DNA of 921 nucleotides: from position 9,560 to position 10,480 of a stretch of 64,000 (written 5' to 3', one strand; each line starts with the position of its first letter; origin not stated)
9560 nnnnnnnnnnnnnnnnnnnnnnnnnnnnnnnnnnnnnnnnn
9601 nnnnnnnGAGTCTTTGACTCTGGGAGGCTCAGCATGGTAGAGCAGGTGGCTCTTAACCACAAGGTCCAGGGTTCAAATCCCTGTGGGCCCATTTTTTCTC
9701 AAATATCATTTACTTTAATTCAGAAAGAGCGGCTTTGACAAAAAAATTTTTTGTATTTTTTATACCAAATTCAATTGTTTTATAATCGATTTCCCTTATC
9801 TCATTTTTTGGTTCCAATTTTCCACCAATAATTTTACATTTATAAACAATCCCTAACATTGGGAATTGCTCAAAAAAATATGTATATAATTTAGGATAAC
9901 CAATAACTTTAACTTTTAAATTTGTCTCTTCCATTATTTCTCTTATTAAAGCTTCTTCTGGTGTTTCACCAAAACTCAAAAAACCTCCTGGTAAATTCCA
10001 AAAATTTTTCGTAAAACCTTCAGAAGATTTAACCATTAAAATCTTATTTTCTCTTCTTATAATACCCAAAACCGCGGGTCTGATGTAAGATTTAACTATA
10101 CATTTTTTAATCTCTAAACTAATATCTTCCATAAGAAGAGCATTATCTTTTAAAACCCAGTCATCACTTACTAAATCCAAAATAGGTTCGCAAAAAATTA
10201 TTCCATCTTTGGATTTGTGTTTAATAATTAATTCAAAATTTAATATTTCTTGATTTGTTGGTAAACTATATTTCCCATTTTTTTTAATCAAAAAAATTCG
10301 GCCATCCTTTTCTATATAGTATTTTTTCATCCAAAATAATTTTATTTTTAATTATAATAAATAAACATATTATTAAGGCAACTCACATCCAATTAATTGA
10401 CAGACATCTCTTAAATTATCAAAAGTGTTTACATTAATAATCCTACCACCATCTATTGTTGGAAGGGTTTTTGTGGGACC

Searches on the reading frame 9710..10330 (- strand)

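Call 69: search_protein_families(library=pfam, proteins=[window:9710-10330:-], max_evalue=0.001)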
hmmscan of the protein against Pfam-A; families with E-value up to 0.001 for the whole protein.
window:9710-10330:- (206 aa): 2 families
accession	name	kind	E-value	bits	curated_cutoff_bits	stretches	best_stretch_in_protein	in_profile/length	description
PF00293.34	NUDIX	-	3.5e-15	56.6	21.1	1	84-179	3-108/134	NUDIX domain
PF14815.12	NUDIX_4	-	1.6e-05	25.1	35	1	87-179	2-91/113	NUDIX domain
